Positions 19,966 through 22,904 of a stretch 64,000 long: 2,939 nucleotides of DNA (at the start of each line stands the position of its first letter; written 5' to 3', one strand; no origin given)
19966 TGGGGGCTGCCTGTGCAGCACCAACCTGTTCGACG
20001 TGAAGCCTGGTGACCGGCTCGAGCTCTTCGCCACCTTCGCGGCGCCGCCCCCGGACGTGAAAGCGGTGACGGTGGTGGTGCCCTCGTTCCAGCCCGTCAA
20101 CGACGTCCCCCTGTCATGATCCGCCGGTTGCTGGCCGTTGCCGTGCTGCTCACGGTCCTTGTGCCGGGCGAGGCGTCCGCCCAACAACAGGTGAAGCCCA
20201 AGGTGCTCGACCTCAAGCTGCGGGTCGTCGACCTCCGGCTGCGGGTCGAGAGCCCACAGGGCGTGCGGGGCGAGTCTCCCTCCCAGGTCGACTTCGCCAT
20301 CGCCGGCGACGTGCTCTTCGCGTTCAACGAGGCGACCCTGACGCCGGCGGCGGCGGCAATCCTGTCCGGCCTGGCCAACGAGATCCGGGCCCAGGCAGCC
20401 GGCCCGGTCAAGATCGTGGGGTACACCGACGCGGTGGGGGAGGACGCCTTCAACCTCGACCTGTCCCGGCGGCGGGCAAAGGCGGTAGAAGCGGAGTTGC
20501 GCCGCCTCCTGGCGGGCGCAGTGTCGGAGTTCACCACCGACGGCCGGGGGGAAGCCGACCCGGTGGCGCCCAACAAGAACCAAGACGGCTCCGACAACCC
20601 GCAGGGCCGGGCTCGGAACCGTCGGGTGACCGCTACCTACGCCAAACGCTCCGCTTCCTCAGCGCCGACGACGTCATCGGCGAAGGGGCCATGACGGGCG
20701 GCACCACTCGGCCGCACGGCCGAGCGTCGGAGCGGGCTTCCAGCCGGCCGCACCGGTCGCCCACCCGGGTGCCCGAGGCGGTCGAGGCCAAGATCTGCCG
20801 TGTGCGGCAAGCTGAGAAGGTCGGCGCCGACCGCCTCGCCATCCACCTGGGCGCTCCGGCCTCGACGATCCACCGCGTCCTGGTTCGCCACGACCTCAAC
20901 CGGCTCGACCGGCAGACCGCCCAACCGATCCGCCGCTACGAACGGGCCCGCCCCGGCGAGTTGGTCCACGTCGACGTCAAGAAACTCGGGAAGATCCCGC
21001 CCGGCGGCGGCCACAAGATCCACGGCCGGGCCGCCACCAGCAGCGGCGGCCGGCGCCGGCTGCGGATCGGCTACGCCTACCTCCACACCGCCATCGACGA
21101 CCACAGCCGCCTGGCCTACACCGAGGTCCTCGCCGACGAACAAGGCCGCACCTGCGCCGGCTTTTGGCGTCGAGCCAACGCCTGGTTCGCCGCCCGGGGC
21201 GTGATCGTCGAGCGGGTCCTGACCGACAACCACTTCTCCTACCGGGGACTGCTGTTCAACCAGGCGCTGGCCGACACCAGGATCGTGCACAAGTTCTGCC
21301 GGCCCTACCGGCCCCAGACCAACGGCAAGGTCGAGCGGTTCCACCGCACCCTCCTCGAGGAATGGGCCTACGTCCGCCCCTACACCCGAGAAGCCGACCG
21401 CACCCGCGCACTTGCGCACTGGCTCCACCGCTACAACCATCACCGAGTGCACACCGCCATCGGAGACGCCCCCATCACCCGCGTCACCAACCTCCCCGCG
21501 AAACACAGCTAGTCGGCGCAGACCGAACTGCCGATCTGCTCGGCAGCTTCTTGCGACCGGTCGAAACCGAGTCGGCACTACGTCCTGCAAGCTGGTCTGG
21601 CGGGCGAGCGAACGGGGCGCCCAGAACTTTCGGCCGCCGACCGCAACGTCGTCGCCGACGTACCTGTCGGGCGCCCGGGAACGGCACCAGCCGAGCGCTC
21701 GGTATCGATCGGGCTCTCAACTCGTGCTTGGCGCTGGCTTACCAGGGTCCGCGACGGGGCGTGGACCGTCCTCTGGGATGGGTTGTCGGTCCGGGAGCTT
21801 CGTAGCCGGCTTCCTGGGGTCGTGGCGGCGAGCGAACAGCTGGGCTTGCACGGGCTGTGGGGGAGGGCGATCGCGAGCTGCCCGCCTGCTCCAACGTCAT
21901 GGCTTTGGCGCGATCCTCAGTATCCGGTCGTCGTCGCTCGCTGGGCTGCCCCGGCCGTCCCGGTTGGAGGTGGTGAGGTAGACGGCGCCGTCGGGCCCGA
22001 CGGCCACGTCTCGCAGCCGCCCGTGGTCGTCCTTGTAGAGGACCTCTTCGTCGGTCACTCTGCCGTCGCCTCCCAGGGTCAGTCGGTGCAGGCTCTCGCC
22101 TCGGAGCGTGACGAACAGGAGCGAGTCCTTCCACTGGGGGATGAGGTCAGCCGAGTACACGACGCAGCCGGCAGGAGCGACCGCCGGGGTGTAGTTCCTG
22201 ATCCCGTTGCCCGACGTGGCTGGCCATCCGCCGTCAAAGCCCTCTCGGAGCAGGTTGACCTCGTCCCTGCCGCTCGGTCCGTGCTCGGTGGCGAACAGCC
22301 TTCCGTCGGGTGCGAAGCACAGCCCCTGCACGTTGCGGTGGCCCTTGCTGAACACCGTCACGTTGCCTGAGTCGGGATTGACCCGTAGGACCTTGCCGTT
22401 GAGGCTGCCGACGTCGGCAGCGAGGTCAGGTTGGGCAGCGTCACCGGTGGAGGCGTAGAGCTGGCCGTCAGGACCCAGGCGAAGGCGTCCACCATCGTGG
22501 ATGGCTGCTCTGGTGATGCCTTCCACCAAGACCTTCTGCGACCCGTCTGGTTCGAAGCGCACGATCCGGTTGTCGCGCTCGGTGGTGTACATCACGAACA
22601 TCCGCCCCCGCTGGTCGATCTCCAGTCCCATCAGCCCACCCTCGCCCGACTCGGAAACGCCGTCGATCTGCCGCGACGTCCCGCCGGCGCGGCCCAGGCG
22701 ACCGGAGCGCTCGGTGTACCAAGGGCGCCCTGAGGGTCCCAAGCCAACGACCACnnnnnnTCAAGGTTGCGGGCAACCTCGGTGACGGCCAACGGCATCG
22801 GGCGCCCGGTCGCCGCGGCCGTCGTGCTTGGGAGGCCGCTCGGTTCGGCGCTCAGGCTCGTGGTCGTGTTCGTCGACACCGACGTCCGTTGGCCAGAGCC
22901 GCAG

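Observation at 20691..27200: Approximately 7 kb decay patch: IS remnants, multiply frameshifted enzymes, APH-like kinase, low-GC stretches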

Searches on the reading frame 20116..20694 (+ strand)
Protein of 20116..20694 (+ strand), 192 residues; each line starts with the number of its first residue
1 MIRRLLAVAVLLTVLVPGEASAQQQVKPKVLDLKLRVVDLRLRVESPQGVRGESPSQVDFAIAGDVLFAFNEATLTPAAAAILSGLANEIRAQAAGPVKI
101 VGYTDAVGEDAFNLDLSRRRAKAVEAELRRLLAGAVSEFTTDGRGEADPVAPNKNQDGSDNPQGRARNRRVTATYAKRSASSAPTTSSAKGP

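Call 9: find_encoding_contigs(protein=window:20116-20694:+, flank=10000, max_places=6)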
Protein window:20116-20694:+ (192 aa): 1 contig read that carries it; 1 place shown.
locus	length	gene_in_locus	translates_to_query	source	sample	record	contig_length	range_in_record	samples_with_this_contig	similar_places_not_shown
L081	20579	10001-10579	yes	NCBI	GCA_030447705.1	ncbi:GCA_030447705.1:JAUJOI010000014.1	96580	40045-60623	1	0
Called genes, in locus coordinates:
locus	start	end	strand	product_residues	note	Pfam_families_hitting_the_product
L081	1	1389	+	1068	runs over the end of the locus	PF12419:DUF3670, PF00176:SNF2-rel_dom, PF04851:ResIII (weak), PF00271:Helicase_C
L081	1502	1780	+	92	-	-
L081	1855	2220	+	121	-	-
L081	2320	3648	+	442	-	PF07907:YibE_F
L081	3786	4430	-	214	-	PF00072:Response_reg, PF00196:GerE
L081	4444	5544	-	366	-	PF13581:HATPase_c_2 (weak), PF02518:HATPase_c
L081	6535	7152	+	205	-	PF04542:Sigma70_r2, PF08281:Sigma70_r4_2, PF04545:Sigma70_r4 (weak)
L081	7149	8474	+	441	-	PF00069:Pkinase, PF07714:PK_Tyr_Ser-Thr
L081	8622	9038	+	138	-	-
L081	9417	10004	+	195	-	-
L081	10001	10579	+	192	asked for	PF00691:OmpA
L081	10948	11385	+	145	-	PF12158:DUF3592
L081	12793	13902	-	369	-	-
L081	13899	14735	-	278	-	-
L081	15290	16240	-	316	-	PF00665:rve, PF13683:rve_3, PF13333:rve_2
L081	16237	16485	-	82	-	PF13276:HTH_21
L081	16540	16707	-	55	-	-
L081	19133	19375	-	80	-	-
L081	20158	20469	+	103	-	-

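Call 30: search_protein_families(library=ncbifam, proteins=[window:20116-20694:+], max_evalue=0.01)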
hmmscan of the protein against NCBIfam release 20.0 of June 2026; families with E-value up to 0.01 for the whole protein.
window:20116-20694:+ (192 aa): 28 families (the best 25 are shown)
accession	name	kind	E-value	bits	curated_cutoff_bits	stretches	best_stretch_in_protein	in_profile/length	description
NF053611.1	YiaD_Gzip_OmpA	equivalog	6.4e-23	81.5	175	1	56-172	94-203/206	YiaD family glycine zipper/OmpA-like lipoprotein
NF053612.1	anchor_PA1041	equivalog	1.3e-22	80.9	250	1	63-172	130-232/236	PA1041 family peptidoglycan-binding anchor lipoprotein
NF053585.1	OMP_LP_YfiB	equivalog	3.8e-21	75.6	128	1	56-172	48-157/163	outer membrane lipoprotein YfiB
NF045787.1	OmpABordt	equivalog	1.8e-20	73.5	200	1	54-172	75-186/194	outer membrane protein OmpA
TIGR03350.1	type_VI_ompA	equivalog_domain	3.1e-18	66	139.8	1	53-172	19-134/137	type VI secretion system protein TssL, long form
NF053613.1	OMP_toxin_LptF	equivalog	4.5e-18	65.8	400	1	63-184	140-254/256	lipotoxin F family OmpA-related lipoprotein LptF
NF005444.0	PRK07033.1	equivalog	3.4e-16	59.2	520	1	60-182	310-428/438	DotU family type VI secretion system protein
NF007804.1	PRK10510.1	equivalog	9.4e-16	57.8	307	1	62-175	110-216/219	OmpA family lipoprotein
NF008071.1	PRK10808.1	equivalog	1.5e-15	57.4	277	1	58-160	225-328/358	porin OmpA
NF007424.1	PRK09967.1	equivalog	5.7e-13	49.2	155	1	1-173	1-155/160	OmpA family protein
NF005999.0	PRK08126.1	subfamily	1.2e-12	47.3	571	1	56-174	317-429/432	hypothetical protein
NF006541.1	PRK09038.1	equivalog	6.8e-11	42.3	283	1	56-174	133-247/253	flagellar motor protein MotD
NF033763.1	exchanger_TraB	exception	1.1e-10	40.2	700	1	62-186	390-508/522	outer membrane exchange protein TraB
TIGR02802.1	Pal_lipo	equivalog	4.3e-09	36.4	125.35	1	66-173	2-102/104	peptidoglycan-associated lipoprotein Pal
NF006508.0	PRK08944.1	subfamily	1.3e-08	34.5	259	1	57-177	172-289/304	MotB family protein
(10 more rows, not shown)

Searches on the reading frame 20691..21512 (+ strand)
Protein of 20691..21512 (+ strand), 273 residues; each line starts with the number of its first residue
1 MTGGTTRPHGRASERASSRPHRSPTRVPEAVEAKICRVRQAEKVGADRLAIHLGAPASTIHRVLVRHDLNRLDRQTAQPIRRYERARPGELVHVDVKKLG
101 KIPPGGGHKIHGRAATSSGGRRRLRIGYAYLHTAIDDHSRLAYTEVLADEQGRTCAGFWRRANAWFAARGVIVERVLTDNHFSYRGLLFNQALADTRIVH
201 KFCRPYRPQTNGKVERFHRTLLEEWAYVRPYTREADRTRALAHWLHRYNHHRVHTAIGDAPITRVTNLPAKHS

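Call 3: search_protein_families(library=pfam, proteins=[window:20691-21512:+], max_evalue=0.01)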
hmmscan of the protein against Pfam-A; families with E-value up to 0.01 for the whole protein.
window:20691-21512:+ (273 aa): 2 families
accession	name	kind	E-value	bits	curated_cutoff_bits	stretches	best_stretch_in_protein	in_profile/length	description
PF13683.12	rve_3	-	1.1e-15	57.6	26.5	1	197-261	2-66/67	Integrase core domain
PF00665.32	rve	-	2.8e-13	50.5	32.6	1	86-208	2-102/102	Integrase core domain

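Call 30: search_protein_families(library=ncbifam, proteins=[window:20691-21512:+], max_evalue=0.01)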
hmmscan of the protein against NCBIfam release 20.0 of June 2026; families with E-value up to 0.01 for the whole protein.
window:20691-21512:+ (273 aa): 4 families
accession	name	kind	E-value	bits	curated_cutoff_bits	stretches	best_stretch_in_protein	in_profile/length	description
NF033577.2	transpos_IS481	equivalog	3.2e-78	263.1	224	1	14-264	46-283/284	IS481 family transposase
NF033516.0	transpos_IS3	equivalog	7.6e-15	55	160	1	125-259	229-362/369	IS3 family transposase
NF033546.1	transpos_IS21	equivalog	1.4e-11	44.5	160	1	129-265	137-282/294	IS21 family transposase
NF033594.2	transpos_ISNCY_2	equivalog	0.0081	15.4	250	0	129-221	147-246/368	ISNCY family transposase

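Call 63: find_encoding_contigs(protein=window:20691-21512:+, flank=10000, max_places=4)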
Protein window:20691-21512:+ (273 aa): no gene with exactly this product is on record in the collection.

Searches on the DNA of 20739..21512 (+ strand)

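Call 44: search_dna_similar(query=window:20739-21512:+, collection=plasmids, mode=distant, max_rows=12)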
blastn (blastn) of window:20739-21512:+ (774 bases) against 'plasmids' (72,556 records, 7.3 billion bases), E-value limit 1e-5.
Records with a match: 225; places in all: 323; records where one place covers at least 80% of the query: 41.
Best place of each record, by identity: 90-95% 5; 80-90% 35; 60-80% 185.
By first word of the organism name: Streptomyces 72; Rhodococcus 23; Arthrobacter 14; Ralstonia 11; Paenarthrobacter 10; Clavibacter 8; Mycobacterium 7; Corynebacterium 7; Dietzia 5; Pseudonocardia 4; and 37 more.
By predicted mobility (MOB-suite, as given by PLSDB): non-mobilizable 98; mobilizable 96; conjugative 31.
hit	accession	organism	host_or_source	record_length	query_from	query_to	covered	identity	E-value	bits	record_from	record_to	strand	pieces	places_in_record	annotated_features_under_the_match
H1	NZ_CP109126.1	Streptomyces anulatus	-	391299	1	754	97%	69.6%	1e-85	324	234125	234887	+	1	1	IS481 family transposase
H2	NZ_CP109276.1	Streptomyces anthocyanicus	-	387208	39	753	92%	71.1%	3e-87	330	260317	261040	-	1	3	IS481 family transposase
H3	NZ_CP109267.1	Streptomyces sp. NBC_01643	-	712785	56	774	93%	68.4%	5e-60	240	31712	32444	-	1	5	BlaI/MecI/CopY family transcriptional regulator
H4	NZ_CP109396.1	Streptomyces sp. NBC_01527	-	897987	56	753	90%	70.3%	5e-85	322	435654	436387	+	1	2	IS481 family transposase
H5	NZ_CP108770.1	Streptomyces goshikiensis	-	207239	81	774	90%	69.7%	1e-73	285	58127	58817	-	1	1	none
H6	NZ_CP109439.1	Streptomyces sp. NBC_01483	-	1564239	65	754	89%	69.7%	6e-72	279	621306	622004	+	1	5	none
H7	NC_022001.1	Streptomyces collinus Tu 365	-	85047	108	753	83%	74.3%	2e-103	384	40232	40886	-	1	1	IS481 family transposase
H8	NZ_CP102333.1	Streptomyces changanensis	pure culture,Meridian Valley soil ...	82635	121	774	84%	72.8%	2e-91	343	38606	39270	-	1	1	none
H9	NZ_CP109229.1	Streptomyces anthocyanicus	-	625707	121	774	84%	72.5%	2e-91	343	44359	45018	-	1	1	IS481-like element IS1649 family transposase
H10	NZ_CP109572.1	Streptomyces anthocyanicus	-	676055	121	774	84%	72.2%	8e-89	334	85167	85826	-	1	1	IS481-like element IS1649 family transposase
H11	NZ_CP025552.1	Streptomyces rimosus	cell culture,lab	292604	45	719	87%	69.7%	2e-65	257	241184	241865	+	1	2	none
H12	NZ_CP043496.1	Streptomyces rimosus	Cell culture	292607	45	719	87%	69.7%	2e-65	257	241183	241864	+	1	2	none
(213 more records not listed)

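Call 46: get_annotated_region(hit=H1, flank=800)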
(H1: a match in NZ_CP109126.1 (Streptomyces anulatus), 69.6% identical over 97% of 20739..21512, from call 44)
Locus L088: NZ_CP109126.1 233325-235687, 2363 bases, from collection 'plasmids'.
description: Streptomyces anulatus strain NBC 01759 plasmid unnamed1, complete sequence
organism: Streptomyces anulatus (NCBI taxid 1892)
taxonomy: Bacteria; Actinomycetota; Actinomycetes; Kitasatosporales; Streptomycetaceae; Streptomyces; Streptomyces anulatus
host: -; source: -; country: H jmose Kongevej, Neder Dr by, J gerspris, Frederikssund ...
typing (MOB-suite, as given by PLSDB): mobilizable; relaxase MOBF
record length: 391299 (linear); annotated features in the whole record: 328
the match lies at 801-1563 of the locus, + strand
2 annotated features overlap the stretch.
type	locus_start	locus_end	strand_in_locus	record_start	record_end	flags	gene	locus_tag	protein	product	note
CDS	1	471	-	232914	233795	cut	-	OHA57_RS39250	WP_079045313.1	IS5 family transposase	-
CDS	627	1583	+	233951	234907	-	-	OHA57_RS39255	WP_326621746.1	IS481 family transposase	-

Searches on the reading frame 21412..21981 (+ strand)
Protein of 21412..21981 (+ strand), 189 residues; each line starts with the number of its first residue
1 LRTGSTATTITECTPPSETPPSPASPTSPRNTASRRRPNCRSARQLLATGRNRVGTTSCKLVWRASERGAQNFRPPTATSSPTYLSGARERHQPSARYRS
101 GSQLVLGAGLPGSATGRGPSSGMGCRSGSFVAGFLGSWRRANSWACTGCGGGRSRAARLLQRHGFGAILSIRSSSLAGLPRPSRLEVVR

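Call 67: search_protein_families(library=pfam, proteins=[window:21412-21981:+], max_evalue=1)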
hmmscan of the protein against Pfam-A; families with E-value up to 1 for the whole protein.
window:21412-21981:+ (189 aa): 0 families

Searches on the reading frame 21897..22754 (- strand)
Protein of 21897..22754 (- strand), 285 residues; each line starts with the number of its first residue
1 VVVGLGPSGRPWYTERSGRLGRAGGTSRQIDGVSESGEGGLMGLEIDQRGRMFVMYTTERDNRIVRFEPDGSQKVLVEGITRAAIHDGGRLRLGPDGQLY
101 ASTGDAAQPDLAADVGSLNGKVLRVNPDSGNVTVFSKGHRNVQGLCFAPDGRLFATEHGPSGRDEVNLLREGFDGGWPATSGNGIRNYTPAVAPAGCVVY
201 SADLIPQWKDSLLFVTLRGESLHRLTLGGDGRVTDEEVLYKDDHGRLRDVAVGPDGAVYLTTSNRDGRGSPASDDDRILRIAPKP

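Call 3: search_protein_families(library=pfam, proteins=[window:21897-22754:-], max_evalue=0.01)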
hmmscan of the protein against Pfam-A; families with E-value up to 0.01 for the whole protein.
window:21897-22754:- (285 aa): 6 families
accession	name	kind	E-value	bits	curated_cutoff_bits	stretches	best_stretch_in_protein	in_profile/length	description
PF07995.17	GSDH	-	3.7e-53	181.4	25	1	8-268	12-329/332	Glucose / Sorbosone dehydrogenase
PF23500.1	DUF7133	-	4.8e-08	33.1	27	1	73-158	119-206/385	Domain of unknown function (DUF7133)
PF08450.18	SGL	-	5.8e-07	29.8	26.3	0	92-154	92-148/246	SMP-30/Gluconolactonase/LRE-like region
PF00400.38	WD40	-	0.00058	20.8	27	0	137-156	8-28/39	WD domain, G-beta repeat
PF17164.10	DUF5122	-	0.00075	20.2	27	0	56-72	15-31/36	Domain of unknown function (DUF5122) beta-propeller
PF20067.5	SSL_N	-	0.0011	19.2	18.9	0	249-263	25-39/46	Strictosidine synthase-like, N-terminal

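Call 21: find_homologous_proteins(query=window:21900-22754:-)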
Query window:21900-22754:- (285 aa): 7490 proteins with E <= 0.001 among 8000 candidates; the best 120 are listed.
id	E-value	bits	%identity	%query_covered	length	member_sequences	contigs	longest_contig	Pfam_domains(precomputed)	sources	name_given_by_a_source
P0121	2.5e-170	584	94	98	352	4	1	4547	PF23500.2,PF00400.39,PF07995.18,PF08450.19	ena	-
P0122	3.0e-170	584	93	98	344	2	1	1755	PF23500.2,PF24684.2,PF07995.18,PF08450.19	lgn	-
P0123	4.0e-163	560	90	98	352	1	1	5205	PF23500.2,PF07995.18,PF08450.19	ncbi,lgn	-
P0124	2.9e-154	531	86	97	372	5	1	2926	PF23500.2,PF07995.18,PF08450.19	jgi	jgi:glucose/arabinose dehydrogenase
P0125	9.2e-151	520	82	99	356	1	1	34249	PF23500.2,PF07995.18,PF08450.19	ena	-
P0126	3.5e-150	518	83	97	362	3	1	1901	PF23500.2,PF07995.18,PF08450.19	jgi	-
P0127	3.6e-150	518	84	96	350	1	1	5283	PF23500.2,PF00400.39,PF07995.18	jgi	jgi:aldose sugar dehydrogenase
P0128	1.4e-149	516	83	96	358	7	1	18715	PF23500.2,PF07995.18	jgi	jgi:glucose/arabinose dehydrogenase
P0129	1.8e-149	516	83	97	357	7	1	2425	PF23500.2,PF00400.39,PF07995.18,PF08450.19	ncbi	-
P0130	2.4e-149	515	94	86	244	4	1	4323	PF23500.2,PF07995.18,PF08450.19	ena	-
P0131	4.6e-149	514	83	98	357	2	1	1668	PF23500.2,PF00400.39,PF07995.18,PF08450.19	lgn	-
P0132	8.9e-149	513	82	98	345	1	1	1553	PF23500.2,PF07995.18,PF08450.19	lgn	-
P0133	9.2e-149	513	84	95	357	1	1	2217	PF23500.2,PF07995.18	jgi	jgi:glucose/arabinose dehydrogenase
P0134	1.1e-148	513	83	97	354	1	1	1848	PF23500.2,PF07995.18,PF08450.19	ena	-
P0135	1.8e-148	512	81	97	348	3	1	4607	PF23500.2,PF00400.39,PF07995.18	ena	-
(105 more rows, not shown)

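Call 27: find_encoding_contigs(protein=P0121, flank=10000, max_places=4)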
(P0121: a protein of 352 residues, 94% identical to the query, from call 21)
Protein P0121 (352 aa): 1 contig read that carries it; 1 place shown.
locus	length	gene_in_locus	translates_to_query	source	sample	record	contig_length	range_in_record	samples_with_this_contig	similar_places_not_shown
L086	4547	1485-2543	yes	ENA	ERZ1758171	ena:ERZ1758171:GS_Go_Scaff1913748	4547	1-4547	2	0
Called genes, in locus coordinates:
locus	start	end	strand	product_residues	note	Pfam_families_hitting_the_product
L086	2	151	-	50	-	?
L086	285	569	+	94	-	-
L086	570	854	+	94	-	-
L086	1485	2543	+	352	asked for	PF00400:WD40 (faint), PF07995:GSDH, PF08450:SGL (faint), PF23500:DUF7133 (weak)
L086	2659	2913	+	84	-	-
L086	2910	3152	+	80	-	-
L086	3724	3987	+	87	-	PF01872:RibD_C (weak)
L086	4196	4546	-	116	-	?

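Call 53: list_cluster_members(proteins=[window:21897-22754:-, window:21897-22742:-, window:21897-22631:-, window:22631-22960:-, window:22631-22954:-, window:23336-24004:+, window:23328-24092:+, window:24101-24517:+, window:20691-21512:+, window:24793-25020:-])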
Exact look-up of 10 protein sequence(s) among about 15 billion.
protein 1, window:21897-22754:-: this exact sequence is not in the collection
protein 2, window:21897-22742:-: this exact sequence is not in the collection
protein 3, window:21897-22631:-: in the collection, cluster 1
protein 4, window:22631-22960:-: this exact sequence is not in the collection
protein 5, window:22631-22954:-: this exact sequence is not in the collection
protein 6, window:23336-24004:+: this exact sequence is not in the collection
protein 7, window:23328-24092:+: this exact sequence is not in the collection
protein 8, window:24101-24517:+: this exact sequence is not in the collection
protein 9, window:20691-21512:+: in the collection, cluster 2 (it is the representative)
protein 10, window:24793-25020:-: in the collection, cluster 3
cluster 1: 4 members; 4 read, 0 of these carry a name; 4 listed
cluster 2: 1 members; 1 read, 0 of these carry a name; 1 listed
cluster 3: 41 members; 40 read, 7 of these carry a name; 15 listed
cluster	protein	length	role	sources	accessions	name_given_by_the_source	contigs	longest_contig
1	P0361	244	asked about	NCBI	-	-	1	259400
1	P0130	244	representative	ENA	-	-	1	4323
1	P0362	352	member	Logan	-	-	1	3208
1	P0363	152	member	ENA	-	-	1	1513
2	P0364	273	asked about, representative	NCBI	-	-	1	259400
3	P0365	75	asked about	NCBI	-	-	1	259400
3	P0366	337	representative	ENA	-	-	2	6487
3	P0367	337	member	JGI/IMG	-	transposase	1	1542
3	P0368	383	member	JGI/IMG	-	transposase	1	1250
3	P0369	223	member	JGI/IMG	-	transposase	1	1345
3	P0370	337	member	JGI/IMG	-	transposase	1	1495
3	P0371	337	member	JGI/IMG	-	transposase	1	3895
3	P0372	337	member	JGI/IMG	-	transposase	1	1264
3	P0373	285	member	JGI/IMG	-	transposase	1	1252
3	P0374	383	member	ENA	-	-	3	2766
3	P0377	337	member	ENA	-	-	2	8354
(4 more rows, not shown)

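Call 55: find_encoding_contigs(protein=P0377, flank=5000, max_places=4)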
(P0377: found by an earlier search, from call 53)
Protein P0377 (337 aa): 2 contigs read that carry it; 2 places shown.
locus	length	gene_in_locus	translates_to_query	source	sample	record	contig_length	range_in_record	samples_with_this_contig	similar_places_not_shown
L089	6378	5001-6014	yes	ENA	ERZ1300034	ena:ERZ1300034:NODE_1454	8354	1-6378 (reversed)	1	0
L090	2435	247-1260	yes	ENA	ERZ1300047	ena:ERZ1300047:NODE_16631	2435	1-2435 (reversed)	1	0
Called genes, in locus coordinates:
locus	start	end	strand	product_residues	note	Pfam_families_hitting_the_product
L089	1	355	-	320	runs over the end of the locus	PF00144:Beta-lactamase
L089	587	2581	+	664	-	PF07730:HisKA_3, PF02518:HATPase_c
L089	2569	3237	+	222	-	PF00072:Response_reg, PF00196:GerE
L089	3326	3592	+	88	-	-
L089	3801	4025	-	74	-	-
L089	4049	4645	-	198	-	-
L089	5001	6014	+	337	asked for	PF01548:DEDD_Tnp_IS110, PF02371:Transposase_20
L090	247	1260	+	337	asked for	PF01548:DEDD_Tnp_IS110, PF02371:Transposase_20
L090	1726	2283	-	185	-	PF13606:Ank_3 (faint), PF12796:Ank_2, PF00023:Ank, PF13857:Ank_5 (weak), PF13637:Ank_4 (weak)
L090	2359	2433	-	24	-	?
